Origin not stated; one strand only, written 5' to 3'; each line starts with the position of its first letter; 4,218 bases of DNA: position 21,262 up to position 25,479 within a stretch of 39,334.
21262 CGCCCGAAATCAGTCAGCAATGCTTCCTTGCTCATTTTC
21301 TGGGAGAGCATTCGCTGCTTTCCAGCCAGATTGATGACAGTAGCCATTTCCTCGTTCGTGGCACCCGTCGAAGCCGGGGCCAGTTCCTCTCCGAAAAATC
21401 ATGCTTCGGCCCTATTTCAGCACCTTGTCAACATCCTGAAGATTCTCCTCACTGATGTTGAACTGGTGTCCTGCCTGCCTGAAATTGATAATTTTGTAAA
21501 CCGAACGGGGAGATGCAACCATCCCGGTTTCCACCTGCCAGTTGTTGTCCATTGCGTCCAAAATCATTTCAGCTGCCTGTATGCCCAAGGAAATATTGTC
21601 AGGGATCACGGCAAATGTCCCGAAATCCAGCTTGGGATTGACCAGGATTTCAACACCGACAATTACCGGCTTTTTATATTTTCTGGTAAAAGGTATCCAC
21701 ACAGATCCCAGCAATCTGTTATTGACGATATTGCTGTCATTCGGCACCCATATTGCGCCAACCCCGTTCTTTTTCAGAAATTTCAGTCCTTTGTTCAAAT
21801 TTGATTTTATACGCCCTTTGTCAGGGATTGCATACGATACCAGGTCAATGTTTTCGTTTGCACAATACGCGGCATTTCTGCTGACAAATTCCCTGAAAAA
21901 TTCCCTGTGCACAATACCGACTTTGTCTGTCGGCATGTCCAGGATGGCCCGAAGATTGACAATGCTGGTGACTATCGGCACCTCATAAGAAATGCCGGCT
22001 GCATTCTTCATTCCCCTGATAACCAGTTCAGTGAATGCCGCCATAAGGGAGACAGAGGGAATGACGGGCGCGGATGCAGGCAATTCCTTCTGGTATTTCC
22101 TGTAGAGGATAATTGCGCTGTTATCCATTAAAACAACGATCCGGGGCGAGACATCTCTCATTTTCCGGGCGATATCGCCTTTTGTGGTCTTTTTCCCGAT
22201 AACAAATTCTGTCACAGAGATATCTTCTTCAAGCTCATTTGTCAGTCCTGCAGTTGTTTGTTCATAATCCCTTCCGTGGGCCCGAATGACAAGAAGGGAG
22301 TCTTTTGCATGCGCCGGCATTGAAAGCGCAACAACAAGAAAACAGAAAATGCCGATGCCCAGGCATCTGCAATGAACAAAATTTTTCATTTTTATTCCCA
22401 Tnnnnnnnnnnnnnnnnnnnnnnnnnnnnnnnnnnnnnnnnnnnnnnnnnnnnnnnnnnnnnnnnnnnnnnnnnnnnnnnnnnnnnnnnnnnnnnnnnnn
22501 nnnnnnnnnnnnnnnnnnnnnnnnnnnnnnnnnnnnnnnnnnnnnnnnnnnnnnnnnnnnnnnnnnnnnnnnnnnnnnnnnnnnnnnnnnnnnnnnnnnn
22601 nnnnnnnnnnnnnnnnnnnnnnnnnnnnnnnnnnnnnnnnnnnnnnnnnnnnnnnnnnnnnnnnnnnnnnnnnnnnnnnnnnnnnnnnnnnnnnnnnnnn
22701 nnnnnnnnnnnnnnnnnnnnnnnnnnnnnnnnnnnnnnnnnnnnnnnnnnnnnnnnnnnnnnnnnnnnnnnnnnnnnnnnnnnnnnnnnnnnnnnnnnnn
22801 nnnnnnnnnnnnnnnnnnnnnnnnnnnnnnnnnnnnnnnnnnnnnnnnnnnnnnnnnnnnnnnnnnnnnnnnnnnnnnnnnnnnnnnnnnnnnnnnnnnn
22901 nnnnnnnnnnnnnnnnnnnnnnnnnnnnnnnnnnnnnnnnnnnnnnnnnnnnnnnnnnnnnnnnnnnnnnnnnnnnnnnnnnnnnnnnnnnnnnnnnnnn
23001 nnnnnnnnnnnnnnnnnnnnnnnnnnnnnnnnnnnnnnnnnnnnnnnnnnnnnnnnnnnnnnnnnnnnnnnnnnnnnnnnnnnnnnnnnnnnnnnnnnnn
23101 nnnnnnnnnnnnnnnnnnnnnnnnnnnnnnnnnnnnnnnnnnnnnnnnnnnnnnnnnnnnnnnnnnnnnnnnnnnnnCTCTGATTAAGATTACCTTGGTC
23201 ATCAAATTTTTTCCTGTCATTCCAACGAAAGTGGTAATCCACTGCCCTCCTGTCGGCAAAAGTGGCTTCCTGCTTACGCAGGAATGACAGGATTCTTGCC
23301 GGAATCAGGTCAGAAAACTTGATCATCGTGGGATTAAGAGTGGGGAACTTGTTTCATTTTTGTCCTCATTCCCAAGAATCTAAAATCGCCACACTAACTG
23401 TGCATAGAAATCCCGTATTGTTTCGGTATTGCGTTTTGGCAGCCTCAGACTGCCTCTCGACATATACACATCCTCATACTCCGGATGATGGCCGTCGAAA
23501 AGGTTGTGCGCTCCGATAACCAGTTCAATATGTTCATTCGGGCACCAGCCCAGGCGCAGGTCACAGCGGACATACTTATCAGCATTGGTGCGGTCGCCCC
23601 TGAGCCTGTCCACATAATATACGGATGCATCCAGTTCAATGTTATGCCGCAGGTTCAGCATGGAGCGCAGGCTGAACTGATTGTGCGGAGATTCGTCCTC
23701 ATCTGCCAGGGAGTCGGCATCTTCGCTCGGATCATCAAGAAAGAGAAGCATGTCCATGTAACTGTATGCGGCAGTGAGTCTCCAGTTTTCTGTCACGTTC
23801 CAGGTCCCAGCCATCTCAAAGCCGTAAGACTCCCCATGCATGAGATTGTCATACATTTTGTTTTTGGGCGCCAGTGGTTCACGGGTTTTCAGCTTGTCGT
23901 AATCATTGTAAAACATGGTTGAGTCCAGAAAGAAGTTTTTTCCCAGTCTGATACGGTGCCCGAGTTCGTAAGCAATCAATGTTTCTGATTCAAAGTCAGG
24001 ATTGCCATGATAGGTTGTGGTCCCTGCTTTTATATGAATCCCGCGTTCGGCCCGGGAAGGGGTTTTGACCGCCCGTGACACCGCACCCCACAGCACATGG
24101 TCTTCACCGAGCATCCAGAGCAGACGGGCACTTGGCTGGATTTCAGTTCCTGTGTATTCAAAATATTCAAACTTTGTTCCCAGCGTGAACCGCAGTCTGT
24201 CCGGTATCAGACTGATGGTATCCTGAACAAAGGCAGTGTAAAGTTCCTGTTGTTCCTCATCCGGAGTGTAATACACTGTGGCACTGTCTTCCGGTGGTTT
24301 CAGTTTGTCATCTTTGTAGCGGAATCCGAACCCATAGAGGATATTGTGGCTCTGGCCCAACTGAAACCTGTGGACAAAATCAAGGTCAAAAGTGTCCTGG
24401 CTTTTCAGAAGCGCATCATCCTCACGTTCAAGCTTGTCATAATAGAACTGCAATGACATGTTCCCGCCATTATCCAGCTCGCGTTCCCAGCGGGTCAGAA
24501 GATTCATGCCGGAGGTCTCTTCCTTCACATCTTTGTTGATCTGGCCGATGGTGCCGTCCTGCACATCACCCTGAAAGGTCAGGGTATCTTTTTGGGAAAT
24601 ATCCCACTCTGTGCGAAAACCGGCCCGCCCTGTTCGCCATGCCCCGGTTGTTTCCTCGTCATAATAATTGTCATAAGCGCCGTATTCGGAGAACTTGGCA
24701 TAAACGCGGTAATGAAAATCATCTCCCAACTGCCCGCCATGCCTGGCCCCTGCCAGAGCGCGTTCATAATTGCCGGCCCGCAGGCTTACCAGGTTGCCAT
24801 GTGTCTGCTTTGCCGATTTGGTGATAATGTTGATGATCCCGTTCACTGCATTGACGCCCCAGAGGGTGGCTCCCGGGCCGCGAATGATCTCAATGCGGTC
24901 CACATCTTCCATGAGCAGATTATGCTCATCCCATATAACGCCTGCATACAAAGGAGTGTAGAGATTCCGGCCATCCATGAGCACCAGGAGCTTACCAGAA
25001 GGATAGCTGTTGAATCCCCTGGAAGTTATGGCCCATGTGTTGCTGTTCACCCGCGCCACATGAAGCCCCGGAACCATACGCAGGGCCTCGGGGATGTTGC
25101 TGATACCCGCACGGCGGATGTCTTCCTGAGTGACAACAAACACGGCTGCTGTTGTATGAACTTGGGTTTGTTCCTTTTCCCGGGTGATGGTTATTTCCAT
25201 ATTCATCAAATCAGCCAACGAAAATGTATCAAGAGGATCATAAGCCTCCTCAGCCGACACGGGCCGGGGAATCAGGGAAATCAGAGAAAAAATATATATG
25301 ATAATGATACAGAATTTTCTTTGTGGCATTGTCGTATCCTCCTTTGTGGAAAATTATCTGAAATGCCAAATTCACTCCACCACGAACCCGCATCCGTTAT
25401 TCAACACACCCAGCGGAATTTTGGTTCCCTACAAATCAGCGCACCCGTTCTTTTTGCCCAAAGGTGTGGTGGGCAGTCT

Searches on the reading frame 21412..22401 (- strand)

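Call 6: search_protein_families(library=ncbifam, proteins=[window:21412-22401:-], max_evalue=0.00001)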
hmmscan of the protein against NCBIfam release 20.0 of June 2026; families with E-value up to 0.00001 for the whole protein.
window:21412-22401:- (329 aa): 1 family
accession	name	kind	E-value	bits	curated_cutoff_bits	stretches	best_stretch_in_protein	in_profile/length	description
NF041285.1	ABC_SBP_TrpX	equivalog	1.7e-07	30.6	390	1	132-316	137-311/322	tryptophan ABC transporter substrate-binding protein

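Call 48: search_protein_families(library=pfam, proteins=[window:21412-22401:-], max_evalue=0.0001)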
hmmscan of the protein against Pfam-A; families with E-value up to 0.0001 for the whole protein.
window:21412-22401:- (329 aa): 0 families

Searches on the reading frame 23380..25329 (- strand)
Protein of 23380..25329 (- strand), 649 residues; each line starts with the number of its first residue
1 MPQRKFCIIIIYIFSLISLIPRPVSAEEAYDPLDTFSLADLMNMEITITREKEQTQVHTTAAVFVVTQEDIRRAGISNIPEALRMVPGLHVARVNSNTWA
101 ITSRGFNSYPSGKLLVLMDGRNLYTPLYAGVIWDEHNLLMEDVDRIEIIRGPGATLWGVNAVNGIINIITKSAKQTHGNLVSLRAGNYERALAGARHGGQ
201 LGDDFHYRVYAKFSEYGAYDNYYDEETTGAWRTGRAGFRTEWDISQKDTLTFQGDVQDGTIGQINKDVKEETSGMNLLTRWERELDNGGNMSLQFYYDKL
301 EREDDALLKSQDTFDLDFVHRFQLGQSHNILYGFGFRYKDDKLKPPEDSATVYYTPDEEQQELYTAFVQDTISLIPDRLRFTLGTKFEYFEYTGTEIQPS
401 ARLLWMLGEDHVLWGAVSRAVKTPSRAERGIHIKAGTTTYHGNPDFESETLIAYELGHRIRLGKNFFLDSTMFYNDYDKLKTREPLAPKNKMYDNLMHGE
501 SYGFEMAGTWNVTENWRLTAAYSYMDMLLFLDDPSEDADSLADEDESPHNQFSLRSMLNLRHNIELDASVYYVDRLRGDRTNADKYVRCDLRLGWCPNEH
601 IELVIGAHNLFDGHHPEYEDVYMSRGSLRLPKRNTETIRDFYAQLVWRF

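Call 6: search_protein_families(library=ncbifam, proteins=[window:23380-25329:-], max_evalue=0.00001)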
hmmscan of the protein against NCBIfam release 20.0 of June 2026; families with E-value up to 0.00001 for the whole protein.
window:23380-25329:- (649 aa): 27 families (the best 25 are shown)
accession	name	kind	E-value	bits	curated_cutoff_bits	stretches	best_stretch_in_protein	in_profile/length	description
NF053590.1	TonB_dep_TOL0244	equivalog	4.5e-193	643.2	645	1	33-622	2-587/604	TOL_0244 family TonB-dependent receptor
TIGR01783.1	TonB-siderophor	subfamily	5.7e-42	144.2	223.5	2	61-279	4-210/649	TonB-dependent siderophore receptor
NF050067.1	TonBEntbctnRecCfrA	equivalog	1.4e-28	99.6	1200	2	317-615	353-662/698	TonB-dependent ferric enterobactin receptor CfrA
TIGR01785.1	TonB-hemin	subfamily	5.7e-28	97.8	316.85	2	46-298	4-265/677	TonB-dependent heme/hemoglobin receptor family protein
NF010010.0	PRK13483.1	equivalog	1.6e-27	95.8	927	2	48-186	39-178/660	ligand-gated channel protein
NF010011.0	PRK13484.1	equivalog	5.1e-27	94.4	1197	2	364-545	385-576/682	IreA family TonB-dependent siderophore receptor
TIGR01779.1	TonB-B12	equivalog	2.6e-25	89.1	599.7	1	44-242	31-223/614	TonB-dependent vitamin B12 receptor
NF010012.0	PRK13486.1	equivalog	9.8e-25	87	924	2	321-524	347-549/696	TonB-dependent receptor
TIGR01786.1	TonB-hemlactrns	subfamily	2.3e-23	82.4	323.75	2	323-634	344-710/719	TonB-dependent hemoglobin/transferrin/lactoferrin family receptor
NF007478.2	PRK10064.1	equivalog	6e-23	81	745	1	51-469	39-469/663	catecholate siderophore receptor CirA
NF049947.1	TonB_dep_PCPU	exception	1.3e-19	69.9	800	1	44-209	36-206/685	TonB-dependent receptor, PCPU motif-type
NF010048.1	PRK13524.1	subfamily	2.2e-19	69.4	493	1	45-226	42-237/744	FepA family TonB-dependent siderophore receptor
NF010038.0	PRK13513.1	equivalog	3.9e-18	65.3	942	1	53-524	46-545/659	ligand-gated channel protein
NF049944.1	TonB_dep_PUIUD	equivalog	1.3e-16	60.2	850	2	382-554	411-599/686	TonB-dependent receptor, PUIUD motif-type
NF010651.0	PRK14050.1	equivalog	9.9e-16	57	884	1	48-222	67-239/730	TonB-dependent siderophore receptor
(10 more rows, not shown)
